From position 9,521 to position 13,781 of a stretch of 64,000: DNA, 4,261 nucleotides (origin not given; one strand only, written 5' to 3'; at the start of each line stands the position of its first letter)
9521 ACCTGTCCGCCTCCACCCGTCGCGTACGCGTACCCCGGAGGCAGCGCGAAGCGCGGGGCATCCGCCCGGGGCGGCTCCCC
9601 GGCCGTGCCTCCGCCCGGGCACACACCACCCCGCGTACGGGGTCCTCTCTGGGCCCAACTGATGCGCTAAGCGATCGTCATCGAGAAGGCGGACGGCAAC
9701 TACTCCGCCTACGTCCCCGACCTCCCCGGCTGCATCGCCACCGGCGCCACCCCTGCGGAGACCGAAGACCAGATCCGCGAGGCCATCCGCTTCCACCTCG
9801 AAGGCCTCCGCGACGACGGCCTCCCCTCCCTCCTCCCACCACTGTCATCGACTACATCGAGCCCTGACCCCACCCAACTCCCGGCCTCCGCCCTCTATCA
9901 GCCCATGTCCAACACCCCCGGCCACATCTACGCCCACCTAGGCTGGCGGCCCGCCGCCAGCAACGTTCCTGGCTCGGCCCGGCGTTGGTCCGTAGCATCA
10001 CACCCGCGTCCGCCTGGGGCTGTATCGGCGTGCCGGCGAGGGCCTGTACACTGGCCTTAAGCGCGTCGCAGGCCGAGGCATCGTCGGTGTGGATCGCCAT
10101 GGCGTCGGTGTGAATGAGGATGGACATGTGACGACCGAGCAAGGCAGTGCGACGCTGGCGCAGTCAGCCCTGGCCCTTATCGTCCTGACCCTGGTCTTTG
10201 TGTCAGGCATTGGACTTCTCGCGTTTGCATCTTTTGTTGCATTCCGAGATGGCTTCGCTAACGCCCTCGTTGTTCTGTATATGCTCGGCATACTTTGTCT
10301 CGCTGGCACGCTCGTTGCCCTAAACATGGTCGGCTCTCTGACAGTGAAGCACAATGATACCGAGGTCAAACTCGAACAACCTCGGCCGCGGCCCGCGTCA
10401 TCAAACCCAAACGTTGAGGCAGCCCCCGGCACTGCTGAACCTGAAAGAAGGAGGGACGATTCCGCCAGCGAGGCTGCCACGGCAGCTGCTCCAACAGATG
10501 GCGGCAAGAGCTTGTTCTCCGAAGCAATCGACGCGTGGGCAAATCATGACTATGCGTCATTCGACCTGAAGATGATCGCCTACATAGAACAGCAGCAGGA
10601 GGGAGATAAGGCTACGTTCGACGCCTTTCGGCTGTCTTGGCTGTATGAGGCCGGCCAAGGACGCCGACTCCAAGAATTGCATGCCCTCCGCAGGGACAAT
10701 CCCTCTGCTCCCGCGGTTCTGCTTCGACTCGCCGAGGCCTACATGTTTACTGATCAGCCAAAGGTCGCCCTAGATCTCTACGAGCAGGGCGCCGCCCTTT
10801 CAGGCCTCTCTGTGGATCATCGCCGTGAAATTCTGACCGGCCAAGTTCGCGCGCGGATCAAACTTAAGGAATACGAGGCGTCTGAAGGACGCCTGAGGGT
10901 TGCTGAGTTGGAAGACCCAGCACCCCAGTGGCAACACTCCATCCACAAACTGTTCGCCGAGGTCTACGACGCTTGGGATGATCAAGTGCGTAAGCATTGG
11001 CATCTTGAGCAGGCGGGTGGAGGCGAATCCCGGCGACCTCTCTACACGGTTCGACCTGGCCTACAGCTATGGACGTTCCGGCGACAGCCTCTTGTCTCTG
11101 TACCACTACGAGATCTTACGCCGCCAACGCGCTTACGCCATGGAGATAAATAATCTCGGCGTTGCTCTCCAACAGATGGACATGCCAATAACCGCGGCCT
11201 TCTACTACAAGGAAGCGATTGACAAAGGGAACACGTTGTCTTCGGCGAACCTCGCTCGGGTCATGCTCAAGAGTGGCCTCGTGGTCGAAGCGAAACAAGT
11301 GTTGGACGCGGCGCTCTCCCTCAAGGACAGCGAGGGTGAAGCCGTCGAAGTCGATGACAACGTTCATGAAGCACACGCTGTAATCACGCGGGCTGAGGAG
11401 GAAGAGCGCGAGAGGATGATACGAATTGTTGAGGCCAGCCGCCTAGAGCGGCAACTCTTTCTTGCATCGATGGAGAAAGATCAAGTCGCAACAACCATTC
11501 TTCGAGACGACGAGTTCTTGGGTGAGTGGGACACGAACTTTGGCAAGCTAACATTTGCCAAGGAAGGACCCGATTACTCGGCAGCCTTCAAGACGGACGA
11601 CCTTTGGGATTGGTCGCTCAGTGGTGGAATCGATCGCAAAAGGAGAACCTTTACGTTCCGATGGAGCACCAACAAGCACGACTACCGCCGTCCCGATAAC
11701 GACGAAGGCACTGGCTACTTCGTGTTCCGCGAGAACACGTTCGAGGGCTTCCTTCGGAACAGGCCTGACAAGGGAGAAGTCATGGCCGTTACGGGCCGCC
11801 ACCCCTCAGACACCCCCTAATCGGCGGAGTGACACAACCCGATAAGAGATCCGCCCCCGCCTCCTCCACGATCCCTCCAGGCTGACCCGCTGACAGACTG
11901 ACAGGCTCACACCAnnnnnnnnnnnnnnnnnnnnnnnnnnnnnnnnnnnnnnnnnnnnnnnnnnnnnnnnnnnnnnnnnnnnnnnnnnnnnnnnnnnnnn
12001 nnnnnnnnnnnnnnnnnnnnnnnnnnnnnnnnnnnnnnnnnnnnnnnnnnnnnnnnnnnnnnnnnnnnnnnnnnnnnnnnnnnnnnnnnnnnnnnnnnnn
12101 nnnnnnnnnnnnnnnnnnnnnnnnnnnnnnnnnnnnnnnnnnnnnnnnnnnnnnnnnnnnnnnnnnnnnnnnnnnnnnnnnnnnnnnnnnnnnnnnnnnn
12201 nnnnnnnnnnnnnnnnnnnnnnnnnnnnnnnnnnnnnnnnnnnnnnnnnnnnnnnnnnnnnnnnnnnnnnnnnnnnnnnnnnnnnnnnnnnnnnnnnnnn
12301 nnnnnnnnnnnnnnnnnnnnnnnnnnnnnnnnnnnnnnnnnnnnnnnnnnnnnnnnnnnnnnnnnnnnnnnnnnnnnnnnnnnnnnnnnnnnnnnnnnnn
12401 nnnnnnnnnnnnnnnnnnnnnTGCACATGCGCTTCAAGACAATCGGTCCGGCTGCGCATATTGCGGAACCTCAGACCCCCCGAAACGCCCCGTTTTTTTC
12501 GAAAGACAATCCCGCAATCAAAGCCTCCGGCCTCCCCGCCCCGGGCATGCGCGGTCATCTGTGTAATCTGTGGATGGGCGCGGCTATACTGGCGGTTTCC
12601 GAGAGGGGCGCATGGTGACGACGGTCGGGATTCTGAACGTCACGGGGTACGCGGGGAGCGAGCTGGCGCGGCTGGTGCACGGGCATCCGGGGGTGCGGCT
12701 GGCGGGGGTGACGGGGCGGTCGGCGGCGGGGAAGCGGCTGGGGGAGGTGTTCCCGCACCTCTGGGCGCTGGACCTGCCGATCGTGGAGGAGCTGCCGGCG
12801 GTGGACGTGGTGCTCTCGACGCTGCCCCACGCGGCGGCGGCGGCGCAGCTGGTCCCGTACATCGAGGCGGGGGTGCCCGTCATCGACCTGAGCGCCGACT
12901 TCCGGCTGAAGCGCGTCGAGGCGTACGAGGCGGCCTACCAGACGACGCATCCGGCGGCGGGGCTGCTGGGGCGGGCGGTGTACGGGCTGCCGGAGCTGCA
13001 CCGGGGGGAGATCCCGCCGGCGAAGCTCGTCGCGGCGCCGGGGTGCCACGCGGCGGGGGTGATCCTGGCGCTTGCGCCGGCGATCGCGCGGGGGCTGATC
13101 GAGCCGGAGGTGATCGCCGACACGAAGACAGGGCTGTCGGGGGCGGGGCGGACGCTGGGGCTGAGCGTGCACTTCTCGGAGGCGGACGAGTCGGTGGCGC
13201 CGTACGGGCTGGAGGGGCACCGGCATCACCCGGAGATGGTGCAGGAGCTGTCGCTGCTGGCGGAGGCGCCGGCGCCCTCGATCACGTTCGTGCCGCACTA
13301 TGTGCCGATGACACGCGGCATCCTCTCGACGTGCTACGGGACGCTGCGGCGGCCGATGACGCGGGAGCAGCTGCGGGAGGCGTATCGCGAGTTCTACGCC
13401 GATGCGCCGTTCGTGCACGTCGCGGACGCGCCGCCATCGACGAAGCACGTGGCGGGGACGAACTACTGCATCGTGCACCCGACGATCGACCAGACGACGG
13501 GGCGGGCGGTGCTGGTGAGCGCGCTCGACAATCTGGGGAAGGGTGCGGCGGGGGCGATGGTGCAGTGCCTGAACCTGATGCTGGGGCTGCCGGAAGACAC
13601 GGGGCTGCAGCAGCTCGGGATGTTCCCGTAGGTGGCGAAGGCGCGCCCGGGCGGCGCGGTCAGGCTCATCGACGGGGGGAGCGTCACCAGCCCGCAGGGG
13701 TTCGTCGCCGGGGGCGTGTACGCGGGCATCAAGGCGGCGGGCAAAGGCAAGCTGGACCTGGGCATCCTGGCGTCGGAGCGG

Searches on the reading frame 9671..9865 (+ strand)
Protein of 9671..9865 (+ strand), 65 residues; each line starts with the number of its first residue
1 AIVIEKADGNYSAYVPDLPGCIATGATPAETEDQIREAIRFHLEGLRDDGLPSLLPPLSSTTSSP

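Call 58: search_protein_families(library=pfam, proteins=[window:9671-9865:+], max_evalue=0.01)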
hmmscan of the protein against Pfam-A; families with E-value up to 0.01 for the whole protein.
seq(65 aa): 2 families
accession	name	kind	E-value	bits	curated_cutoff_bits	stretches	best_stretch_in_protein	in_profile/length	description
PF15919.11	HicB_lk_antitox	-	1.3e-09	38.7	27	1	2-50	3-52/123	HicB_like antitoxin of bacterial toxin-antitoxin system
PF21748.3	UPF0150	-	4.1e-05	23.9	27.3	1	7-39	17-49/64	UPF0150-like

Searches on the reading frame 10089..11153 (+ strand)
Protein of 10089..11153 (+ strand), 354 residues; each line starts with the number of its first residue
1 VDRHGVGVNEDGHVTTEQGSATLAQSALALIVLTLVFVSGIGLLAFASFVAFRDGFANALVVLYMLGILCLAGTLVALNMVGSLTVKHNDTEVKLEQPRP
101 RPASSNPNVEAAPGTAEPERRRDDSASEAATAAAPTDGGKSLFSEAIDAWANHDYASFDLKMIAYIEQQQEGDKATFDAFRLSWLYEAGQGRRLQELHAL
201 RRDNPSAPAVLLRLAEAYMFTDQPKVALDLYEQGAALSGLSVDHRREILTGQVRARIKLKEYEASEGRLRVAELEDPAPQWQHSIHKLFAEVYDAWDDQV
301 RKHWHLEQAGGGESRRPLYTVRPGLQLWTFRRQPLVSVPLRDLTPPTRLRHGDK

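Call 7: search_protein_families(library=pfam, proteins=[window:10089-11153:+], max_evalue=0.1)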
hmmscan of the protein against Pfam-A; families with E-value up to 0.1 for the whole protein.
window:10089-11153:+ (354 aa): 2 families
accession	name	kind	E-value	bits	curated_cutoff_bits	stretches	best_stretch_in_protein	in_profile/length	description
PF14559.12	TPR_19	-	0.002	18.9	25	1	195-234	12-51/68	Tetratricopeptide repeat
PF13428.12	TPR_14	-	0.013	16.5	23.5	1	208-245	1-38/44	Tetratricopeptide repeat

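Call 13: search_protein_families(library=ncbifam, proteins=[window:10089-11153:+], max_evalue=1)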
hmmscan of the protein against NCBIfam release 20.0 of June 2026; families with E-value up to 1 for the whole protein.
window:10089-11153:+ (354 aa): 0 families

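Call 81: search_protein_families(library=padloc, proteins=[window:10089-11153:+], max_evalue=0.001)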
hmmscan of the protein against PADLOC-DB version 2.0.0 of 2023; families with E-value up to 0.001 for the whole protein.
window:10089-11153:+ (354 aa): 0 families

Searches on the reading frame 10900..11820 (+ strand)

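Call 7: search_protein_families(library=pfam, proteins=[window:10900-11820:+], max_evalue=0.1)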
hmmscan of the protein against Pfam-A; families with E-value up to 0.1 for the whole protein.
window:10900-11820:+ (306 aa): 6 families
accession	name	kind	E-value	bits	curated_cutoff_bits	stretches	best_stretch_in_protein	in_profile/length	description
PF14559.12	TPR_19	-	0.00082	20.1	25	1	98-140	9-53/68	Tetratricopeptide repeat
PF07719.23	TPR_2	-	0.0046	17.4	27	0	84-108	5-29/34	Tetratricopeptide repeat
PF13431.12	TPR_17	-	0.015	16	24.4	0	40-63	6-29/34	Tetratricopeptide repeat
PF13428.12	TPR_14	-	0.041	15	23.5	0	118-144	7-33/44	Tetratricopeptide repeat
PF13424.12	TPR_12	-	0.055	14.1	30.1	0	84-108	49-73/77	Tetratricopeptide repeat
PF00515.34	TPR_1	-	0.072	13.4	27.8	0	84-108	5-29/34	Tetratricopeptide repeat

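Call 13: search_protein_families(library=ncbifam, proteins=[window:10900-11820:+], max_evalue=1)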
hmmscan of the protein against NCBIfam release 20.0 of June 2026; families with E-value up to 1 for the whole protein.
window:10900-11820:+ (306 aa): 1 family
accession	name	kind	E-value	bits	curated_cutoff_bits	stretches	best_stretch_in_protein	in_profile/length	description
NF038181.1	reg_ATPase_IniR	equivalog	0.031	12.6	750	1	88-150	302-364/827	isoniazid response ATPase/transcriptional regulator IniR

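Call 81: search_protein_families(library=padloc, proteins=[window:10900-11820:+], max_evalue=0.001)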
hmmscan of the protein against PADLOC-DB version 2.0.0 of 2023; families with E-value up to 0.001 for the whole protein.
window:10900-11820:+ (306 aa): 0 families

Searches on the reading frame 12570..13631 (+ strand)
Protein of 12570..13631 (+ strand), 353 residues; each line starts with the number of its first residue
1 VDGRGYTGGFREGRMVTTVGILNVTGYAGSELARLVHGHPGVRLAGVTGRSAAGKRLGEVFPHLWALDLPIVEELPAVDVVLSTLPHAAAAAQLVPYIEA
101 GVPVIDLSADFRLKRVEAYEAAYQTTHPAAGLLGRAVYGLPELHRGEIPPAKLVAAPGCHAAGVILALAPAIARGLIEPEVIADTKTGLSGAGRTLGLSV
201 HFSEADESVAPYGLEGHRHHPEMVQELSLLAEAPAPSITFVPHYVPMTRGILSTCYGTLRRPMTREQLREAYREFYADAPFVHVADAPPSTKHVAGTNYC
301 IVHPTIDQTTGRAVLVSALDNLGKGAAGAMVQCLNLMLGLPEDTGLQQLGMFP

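Call 7: search_protein_families(library=pfam, proteins=[window:12570-13631:+], max_evalue=0.1)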
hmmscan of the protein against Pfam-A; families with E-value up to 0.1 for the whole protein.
window:12570-13631:+ (353 aa): 3 families
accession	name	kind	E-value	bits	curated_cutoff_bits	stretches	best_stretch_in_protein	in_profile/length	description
PF22698.1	Semialdhyde_dhC_1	-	2.8e-54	183.8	27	1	159-321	1-165/165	Semialdehyde dehydrogenase, dimerisation domain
PF01118.30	Semialdhyde_dh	-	9.9e-21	74.8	26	1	19-148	2-118/121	Semialdehyde dehydrogenase, NAD binding domain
PF02774.23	Semialdhyde_dhC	-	1.4e-18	68.2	26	1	168-322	1-182/184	Semialdehyde dehydrogenase, dimerisation domain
